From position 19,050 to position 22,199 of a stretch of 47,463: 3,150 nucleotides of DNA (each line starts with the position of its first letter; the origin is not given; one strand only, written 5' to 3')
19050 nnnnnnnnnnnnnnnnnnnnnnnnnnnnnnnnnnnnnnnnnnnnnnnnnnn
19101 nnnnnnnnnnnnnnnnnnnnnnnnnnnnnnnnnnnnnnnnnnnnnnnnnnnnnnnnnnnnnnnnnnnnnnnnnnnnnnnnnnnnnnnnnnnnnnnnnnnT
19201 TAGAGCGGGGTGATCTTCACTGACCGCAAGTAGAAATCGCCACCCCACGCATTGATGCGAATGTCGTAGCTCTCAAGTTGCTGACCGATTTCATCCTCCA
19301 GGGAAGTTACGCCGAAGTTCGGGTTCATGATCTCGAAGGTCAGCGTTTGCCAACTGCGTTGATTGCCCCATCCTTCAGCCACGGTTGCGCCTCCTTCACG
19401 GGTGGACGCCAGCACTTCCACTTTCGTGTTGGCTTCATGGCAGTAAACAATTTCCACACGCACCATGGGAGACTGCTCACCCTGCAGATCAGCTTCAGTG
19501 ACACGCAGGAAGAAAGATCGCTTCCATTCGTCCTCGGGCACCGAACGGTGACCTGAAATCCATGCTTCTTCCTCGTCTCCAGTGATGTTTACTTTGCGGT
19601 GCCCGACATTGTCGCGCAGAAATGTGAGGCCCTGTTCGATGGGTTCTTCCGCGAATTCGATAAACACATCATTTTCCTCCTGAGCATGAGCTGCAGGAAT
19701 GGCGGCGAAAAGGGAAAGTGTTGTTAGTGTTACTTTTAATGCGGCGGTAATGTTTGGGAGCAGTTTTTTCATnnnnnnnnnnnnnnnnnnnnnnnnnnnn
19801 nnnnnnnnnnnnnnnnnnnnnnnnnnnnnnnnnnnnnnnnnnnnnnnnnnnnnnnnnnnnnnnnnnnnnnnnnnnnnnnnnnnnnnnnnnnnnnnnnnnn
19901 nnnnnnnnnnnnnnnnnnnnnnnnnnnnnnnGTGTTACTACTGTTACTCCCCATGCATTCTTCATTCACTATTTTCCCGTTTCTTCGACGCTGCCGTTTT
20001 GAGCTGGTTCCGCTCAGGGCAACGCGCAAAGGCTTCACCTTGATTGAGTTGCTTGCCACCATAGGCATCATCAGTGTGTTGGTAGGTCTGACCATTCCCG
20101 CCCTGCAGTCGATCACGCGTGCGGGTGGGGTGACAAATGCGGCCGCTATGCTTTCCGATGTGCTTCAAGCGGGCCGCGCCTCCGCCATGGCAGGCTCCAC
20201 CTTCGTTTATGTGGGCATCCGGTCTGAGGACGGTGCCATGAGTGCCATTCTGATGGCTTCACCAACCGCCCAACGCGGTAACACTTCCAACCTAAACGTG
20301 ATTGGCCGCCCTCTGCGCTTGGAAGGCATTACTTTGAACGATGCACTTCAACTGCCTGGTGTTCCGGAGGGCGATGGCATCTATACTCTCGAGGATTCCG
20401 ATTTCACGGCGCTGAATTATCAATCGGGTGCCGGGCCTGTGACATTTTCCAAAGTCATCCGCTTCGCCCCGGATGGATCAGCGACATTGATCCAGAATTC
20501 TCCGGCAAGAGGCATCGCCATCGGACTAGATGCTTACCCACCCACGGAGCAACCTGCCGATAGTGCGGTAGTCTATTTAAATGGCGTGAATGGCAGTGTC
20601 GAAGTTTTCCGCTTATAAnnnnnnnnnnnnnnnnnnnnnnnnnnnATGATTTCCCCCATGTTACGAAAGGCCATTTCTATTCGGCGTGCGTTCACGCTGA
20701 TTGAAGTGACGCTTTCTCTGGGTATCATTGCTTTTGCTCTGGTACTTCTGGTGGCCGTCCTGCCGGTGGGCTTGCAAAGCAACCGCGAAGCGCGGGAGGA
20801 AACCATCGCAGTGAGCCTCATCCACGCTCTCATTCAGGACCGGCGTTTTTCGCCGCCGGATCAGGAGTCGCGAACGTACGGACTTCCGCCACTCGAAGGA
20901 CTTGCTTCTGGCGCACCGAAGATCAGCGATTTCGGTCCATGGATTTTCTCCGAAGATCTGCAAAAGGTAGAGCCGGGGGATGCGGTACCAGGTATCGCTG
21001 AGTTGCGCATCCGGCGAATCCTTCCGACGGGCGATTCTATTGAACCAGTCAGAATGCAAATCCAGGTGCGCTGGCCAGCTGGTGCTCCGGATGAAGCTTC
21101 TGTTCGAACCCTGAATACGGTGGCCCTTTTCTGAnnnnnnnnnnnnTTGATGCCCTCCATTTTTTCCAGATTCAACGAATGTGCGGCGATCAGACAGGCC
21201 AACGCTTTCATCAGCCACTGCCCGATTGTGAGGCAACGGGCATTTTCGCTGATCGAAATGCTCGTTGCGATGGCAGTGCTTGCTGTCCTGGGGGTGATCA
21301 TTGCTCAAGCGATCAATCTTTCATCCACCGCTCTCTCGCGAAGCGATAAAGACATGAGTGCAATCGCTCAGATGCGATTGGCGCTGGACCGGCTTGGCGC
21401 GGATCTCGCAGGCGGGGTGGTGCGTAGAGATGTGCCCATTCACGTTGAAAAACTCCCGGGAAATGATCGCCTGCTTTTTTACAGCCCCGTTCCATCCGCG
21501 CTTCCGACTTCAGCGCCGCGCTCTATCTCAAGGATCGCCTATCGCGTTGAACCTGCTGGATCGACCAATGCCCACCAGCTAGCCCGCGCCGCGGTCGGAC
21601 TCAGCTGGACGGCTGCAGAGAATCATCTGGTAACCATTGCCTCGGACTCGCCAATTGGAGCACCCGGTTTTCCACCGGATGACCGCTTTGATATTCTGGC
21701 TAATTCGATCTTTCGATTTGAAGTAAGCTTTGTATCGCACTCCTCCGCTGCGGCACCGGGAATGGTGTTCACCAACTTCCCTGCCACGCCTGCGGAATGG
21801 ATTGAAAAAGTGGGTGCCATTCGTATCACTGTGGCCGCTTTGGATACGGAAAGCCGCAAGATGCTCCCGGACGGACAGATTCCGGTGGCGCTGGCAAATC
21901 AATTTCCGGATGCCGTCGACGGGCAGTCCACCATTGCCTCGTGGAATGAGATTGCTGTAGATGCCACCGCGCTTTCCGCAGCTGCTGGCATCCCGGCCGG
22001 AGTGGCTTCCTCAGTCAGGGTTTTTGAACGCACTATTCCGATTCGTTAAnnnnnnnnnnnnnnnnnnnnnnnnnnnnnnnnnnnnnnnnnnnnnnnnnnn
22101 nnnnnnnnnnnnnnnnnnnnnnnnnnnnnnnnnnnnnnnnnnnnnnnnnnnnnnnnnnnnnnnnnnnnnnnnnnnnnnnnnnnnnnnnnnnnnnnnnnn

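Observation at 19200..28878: An unassigned secreted domain of about 150 aa in three copies, bracketing the pseudopilin cassette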

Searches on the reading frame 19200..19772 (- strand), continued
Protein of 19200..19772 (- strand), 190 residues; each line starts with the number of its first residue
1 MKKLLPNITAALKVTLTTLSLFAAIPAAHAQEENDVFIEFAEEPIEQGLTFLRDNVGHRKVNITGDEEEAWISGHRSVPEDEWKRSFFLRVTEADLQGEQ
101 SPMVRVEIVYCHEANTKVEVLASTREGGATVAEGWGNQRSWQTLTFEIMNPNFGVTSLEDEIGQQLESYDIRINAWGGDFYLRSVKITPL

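Call 65: find_related_loci(query=A3, collection=genome_contigs, flank=10000)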
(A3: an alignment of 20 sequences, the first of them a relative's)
Query A3 (1400 aa) in genome_contigs; peptide patterns used: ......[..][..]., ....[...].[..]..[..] (x = any residue, [..] = any of these).
122 stretches matched a pattern; 62 encode a relative of the query (tblastn E <= 1e-3); 61 distinct loci.
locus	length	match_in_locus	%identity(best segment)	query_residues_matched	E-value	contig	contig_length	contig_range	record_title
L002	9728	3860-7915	36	20-1375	0e+0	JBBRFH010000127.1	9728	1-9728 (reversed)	MAG: Tepidisphaerales bacterium isolate Co_metawrap_2556 Cmw_2556_k141_29447793_length_9728_cov_7.9971, whole genome sho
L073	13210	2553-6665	35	26-1386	0e+0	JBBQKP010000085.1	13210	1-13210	MAG: Tepidisphaerales bacterium isolate Co_metawrap_577 Cmw_577_k141_12859682_length_13210_cov_18.0461, whole genome sho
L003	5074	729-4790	35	20-1377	0e+0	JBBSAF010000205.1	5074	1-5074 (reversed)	MAG: Tepidisphaerales bacterium isolate La6_concoct.214 La6_concoct.214_K_466020_L_5074_cov_11.9063, whole genome shotgu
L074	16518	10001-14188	34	6-1376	0e+0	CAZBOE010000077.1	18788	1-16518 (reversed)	MAG TPA_asm: uncultured Tepidisphaeraceae bacterium isolate SRP290908_co1_151 genome assembly, contig: NODE_3915_length_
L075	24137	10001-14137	34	11-1382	0e+0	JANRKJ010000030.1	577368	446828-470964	MAG: Terrimicrobiaceae bacterium isolate bins.495 k141_4080876, whole genome shotgun sequence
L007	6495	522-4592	34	1-1327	0e+0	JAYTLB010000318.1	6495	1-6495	MAG: Abditibacterium sp. isolate GFS_3240 GFS_3240_317, whole genome shotgun sequence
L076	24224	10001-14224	32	3-1383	0e+0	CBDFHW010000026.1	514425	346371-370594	MAG: Tepidisphaeraceae bacterium isolate 593f6293-95b6-4809-90fd-c5ed3beac261 genome assembly, contig: contig_26, whole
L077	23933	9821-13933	33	26-1383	0e+0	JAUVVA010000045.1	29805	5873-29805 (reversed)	MAG: Verrucomicrobiota bacterium isolate CSMAG_1152 CSMAG_1152_k127_3702425_length_29805_cov_45.8527, whole genome shotg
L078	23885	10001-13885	33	3-1288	0e+0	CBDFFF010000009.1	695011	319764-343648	MAG: Abditibacterium sp. isolate fe9fba55-339d-4547-813a-2ef718579e7a genome assembly, contig: contig_9, whole genome sh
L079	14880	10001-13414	34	3-1382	0e+0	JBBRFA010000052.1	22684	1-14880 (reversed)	MAG: Chthoniobacterales bacterium isolate Co_metawrap_2544 Cmw_2544_k141_5047176_length_22684_cov_23.8837, whole genome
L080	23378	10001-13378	36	5-1383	0e+0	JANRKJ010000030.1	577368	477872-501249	MAG: Terrimicrobiaceae bacterium isolate bins.495 k141_4080876, whole genome shotgun sequence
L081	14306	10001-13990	31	3-1377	0e+0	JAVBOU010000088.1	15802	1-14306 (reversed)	MAG: Kiritimatiellia bacterium isolate EPI_MAG_00117 c_000002884369, whole genome shotgun sequence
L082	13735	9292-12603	33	28-1381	0e+0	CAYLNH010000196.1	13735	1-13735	MAG TPA_asm: uncultured Lentisphaerales bacterium isolate SRP141376_co4_287 genome assembly, contig: NODE_7540_length_13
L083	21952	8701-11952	34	26-1377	0e+0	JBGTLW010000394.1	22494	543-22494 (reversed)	MAG: Phycisphaeraceae bacterium isolate JTS-RE347 k141_8299712, whole genome shotgun sequence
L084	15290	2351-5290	36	27-1283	9e-178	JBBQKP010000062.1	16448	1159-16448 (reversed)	MAG: Tepidisphaerales bacterium isolate Co_metawrap_577 Cmw_577_k141_10053973_length_16448_cov_19.0186, whole genome sho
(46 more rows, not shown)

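Call 81: find_encoding_contigs(protein=P0074, flank=8000, max_places=2)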
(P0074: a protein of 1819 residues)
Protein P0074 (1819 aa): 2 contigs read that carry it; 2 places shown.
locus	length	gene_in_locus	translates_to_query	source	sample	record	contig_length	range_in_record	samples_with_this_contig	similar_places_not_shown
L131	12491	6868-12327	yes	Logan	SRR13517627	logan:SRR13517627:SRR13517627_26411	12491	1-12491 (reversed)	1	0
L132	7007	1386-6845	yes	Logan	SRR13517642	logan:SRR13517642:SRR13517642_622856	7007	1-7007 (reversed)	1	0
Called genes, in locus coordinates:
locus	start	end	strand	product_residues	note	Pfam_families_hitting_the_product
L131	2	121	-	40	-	?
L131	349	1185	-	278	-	PF12541:DUF3737, PF13229:Beta_helix (faint)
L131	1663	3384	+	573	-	PF00561:Abhydrolase_1, PF13847:Methyltransf_31 (faint), PF07021:MetW, PF13489:Methyltransf_23 (weak), PF08241:Methyltransf_11 (weak), PF13649:Methyltransf_25 (weak)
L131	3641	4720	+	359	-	PF00392:GntR, PF13377:Peripla_BP_3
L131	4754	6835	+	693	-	-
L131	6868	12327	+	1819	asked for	PF14870:PSII_BNR (faint), PF02012:BNR (faint), PF13088:BNR_2 (faint), PF15902:Sortilin-Vps10 (weak)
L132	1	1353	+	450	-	?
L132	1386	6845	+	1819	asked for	PF14870:PSII_BNR (faint), PF02012:BNR (faint), PF13088:BNR_2 (faint), PF15902:Sortilin-Vps10 (weak)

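Call 82: find_encoding_contigs(protein=P0070, flank=8000, max_places=2)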
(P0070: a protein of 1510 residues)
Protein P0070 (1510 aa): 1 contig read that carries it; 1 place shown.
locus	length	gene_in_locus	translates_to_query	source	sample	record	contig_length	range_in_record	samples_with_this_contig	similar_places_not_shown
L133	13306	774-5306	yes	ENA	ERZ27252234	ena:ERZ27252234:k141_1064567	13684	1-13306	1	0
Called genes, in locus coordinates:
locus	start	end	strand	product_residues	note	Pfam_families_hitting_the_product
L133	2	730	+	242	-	?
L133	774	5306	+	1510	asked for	-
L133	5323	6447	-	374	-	PF00356:LacI, PF00532:Peripla_BP_1 (faint), PF13407:Peripla_BP_4 (weak), PF13377:Peripla_BP_3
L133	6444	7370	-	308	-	-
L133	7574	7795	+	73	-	-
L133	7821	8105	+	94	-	PF05402:PqqD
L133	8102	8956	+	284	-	-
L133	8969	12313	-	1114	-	PF00082:Peptidase_S8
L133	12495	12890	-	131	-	PF01850:PIN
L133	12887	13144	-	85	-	PF22513:FitA-like_RHH (weak)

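Call 87: search_protein_families(library=pfam, proteins=[P0012], max_evalue=0.1)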
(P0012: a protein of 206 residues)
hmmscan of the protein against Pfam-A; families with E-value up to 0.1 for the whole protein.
P0012 (206 aa): 0 families

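Call 91: find_encoding_contigs(protein=P0106, flank=8000, max_places=2)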
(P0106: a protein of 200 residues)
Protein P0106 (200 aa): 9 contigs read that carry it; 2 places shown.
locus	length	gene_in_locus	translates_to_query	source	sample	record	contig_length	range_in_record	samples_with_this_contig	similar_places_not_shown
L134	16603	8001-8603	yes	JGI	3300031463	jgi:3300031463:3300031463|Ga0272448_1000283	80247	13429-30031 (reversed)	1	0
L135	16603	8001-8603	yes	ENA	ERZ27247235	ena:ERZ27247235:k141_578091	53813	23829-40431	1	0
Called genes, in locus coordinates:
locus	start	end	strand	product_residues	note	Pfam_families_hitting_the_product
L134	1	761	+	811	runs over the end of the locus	PF01074:Glyco_hydro_38N, PF09261:Alpha-mann_mid, PF21260:Laman-like_dom (weak), PF07748:Glyco_hydro_38C, PF17677:Glyco_hydro38C2 (faint)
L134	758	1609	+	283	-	PF01261:AP_endonuc_2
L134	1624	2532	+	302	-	PF00294:PfkB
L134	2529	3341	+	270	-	PF01791:DeoC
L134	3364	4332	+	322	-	PF01408:GFO_IDH_MocA, PF08635:ox_reductase_C (weak), PF22725:GFO_IDH_MocA_C3, PF02894:GFO_IDH_MocA_C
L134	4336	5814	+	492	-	PF00370:FGGY_N, PF01869:BcrAD_BadFG (faint), PF02782:FGGY_C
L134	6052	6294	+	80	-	-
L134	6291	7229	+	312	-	PF00756:Esterase, PF02230:Abhydrolase_2 (weak), PF12146:Hydrolase_4 (faint), PF12697:Abhydrolase_6 (weak), PF00326:Peptidase_S9 (weak)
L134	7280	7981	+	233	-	PF20582:UPF0758_N, PF04002:RadC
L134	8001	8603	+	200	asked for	-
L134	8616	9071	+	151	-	PF02229:PC4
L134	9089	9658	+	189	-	PF02837:Glyco_hydro_2_N (faint), PF08531:Bac_rhamnosid_N (faint)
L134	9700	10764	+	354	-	PF08240:ADH_N, PF13602:ADH_zinc_N_2 (faint), PF00107:ADH_zinc_N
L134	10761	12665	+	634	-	PF00515:TPR_1 (weak), PF12895:ANAPC3 (weak), PF13431:TPR_17 (weak), PF14559:TPR_19, PF00515:TPR_1, PF07719:TPR_2, PF13414:TPR_11, PF13432:TPR_16, +9 more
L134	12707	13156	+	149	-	PF02915:Rubrerythrin (faint)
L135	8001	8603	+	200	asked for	-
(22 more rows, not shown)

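Call 92: find_encoding_contigs(protein=P0105, flank=8000, max_places=2)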
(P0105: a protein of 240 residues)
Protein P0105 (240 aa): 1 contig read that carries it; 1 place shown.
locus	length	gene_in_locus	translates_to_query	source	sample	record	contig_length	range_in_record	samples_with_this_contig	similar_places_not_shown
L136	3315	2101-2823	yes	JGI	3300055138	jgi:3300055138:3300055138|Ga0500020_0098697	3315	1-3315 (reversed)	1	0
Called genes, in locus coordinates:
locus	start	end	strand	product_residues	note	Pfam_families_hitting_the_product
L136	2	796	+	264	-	?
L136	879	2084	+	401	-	-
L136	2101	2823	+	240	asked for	-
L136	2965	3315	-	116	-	?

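Call 93: find_encoding_contigs(protein=P0077, flank=8000, max_places=2)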
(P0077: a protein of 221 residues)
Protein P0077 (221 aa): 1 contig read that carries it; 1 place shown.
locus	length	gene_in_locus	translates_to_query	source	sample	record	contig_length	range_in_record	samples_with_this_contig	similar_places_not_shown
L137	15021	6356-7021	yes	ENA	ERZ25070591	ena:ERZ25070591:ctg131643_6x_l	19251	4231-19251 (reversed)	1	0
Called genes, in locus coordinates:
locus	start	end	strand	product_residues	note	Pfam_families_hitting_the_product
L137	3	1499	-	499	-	?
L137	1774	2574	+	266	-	PF01738:DLH, PF00326:Peptidase_S9 (faint)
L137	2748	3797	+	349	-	PF00392:GntR, PF13377:Peripla_BP_3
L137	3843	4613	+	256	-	PF07589:PEP_exosort_dom (weak)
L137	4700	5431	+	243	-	PF24517:CBM96, PF07589:PEP_exosort_dom (weak)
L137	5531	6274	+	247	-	PF07963:N_methyl (weak)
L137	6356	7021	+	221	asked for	-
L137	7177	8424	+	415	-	PF00392:GntR, PF00532:Peripla_BP_1 (weak), PF13377:Peripla_BP_3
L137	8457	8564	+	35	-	-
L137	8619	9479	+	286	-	PF07963:N_methyl (weak)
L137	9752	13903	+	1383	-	PF13385:Laminin_G_3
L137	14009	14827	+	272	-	-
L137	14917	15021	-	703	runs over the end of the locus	PF03169:OPT (weak)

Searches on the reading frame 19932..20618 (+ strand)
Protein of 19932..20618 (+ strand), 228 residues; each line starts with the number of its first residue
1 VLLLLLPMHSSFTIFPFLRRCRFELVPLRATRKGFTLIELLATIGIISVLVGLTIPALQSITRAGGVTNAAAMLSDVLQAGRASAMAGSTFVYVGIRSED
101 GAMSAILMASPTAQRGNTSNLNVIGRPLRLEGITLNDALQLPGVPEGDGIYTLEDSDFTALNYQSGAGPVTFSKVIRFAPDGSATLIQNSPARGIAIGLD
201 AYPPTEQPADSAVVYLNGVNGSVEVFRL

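Call 3: search_protein_families(library=pfam, proteins=[window:19932-20618:+], max_evalue=0.01)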
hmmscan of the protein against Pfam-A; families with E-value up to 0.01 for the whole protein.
window:19932-20618:+ (228 aa): 1 family
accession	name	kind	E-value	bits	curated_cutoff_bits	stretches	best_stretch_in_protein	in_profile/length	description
PF07963.17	N_methyl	-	3.4e-06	26.8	21.2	1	31-53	3-25/27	Prokaryotic N-terminal methylation motif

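Call 4: search_protein_families(library=ncbifam, proteins=[window:19932-20618:+], max_evalue=0.01)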
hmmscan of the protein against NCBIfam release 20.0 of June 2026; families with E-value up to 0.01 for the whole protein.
window:19932-20618:+ (228 aa): 7 families
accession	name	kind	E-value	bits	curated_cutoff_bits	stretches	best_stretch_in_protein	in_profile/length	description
TIGR02596.1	TIGR02596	subfamily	9.8e-09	35.6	70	1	35-94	1-60/196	Verru_Chthon cassette protein D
NF007862.0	PRK10574.1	equivalog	4.2e-07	30.2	138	1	31-69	3-41/145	prepilin peptidase-dependent pilin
TIGR02532.1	IV_pilin_GFxxxE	domain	2.2e-06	27.3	16.3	1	32-54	1-23/24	prepilin-type N-terminal cleavage/methylation domain-containing protein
NF040999.1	pilin_ComGC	equivalog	2.1e-05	24.6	75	1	33-60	2-29/84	competence type IV pilus major pilin ComGC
NF041013.1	T4P_ComGE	equivalog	0.00058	19.9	49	1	33-63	4-34/83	competence type IV pilus minor pilin ComGE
TIGR01710.1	typeII_sec_gspG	equivalog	0.00066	19.7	88.85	1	33-79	1-47/134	type II secretion system major pseudopilin GspG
TIGR01708.2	typeII_sec_gspH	equivalog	0.0015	18.6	80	1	33-90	2-59/169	type II secretion system minor pseudopilin GspH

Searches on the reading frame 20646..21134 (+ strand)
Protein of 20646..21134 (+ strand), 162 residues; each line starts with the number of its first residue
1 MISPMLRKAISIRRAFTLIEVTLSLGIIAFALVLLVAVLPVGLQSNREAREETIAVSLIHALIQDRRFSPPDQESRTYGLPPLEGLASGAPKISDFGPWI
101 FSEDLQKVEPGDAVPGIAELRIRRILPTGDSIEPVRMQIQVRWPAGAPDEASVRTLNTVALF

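Call 3: search_protein_families(library=pfam, proteins=[window:20646-21134:+], max_evalue=0.01)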
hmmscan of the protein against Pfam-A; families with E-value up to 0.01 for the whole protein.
window:20646-21134:+ (162 aa): 0 families

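Call 4: search_protein_families(library=ncbifam, proteins=[window:20646-21134:+], max_evalue=0.01)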
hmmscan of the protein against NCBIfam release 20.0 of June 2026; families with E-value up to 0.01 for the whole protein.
window:20646-21134:+ (162 aa): 4 families
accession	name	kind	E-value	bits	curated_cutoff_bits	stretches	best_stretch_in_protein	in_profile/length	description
TIGR02598.1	TIGR02598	subfamily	1.1e-08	35.4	51.4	1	15-68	1-54/151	Verru_Chthon cassette protein B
NF047828.1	T3SSXpsI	equivalog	6.4e-06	26.2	150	1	14-74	2-62/132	type II secretion system protein XpsI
NF041013.1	T4P_ComGE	equivalog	0.00022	21.3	49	1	14-65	4-55/83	competence type IV pilus minor pilin ComGE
TIGR01707.1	gspI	equivalog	0.00047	20.6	44.35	1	16-76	2-63/101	type II secretion system minor pseudopilin GspI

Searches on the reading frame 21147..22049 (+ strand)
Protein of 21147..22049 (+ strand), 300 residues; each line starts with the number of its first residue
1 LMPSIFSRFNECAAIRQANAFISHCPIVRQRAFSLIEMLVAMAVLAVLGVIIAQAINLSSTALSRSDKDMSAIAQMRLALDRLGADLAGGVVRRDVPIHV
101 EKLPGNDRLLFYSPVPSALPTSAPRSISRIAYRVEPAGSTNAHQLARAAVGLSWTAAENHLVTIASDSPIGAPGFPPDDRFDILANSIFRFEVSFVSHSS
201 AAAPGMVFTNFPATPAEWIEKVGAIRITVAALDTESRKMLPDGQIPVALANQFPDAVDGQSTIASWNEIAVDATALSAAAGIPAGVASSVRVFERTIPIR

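Call 3: search_protein_families(library=pfam, proteins=[window:21147-22049:+], max_evalue=0.01)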
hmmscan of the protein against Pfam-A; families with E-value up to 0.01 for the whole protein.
window:21147-22049:+ (300 aa): 1 family
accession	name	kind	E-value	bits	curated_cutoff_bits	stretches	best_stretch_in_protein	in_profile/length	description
PF07963.17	N_methyl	-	4.6e-07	29.6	21.2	1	29-52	3-26/27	Prokaryotic N-terminal methylation motif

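Call 4: search_protein_families(library=ncbifam, proteins=[window:21147-22049:+], max_evalue=0.01)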
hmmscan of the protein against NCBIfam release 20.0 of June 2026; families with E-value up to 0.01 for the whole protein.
window:21147-22049:+ (300 aa): 4 families
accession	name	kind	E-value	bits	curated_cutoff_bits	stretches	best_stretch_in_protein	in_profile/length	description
TIGR02532.1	IV_pilin_GFxxxE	domain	1.5e-06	27.7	16.3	1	30-52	1-23/24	prepilin-type N-terminal cleavage/methylation domain-containing protein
TIGR02599.1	TIGR02599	subfamily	5.2e-06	25.9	256.5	1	32-87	1-56/361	Verru_Chthon cassette protein C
NF041013.1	T4P_ComGE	equivalog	0.00015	21.8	49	1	30-73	3-46/83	competence type IV pilus minor pilin ComGE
TIGR01711.1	gspJ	equivalog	0.0013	18.6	64.85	1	32-93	2-63/192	type II secretion system minor pseudopilin GspJ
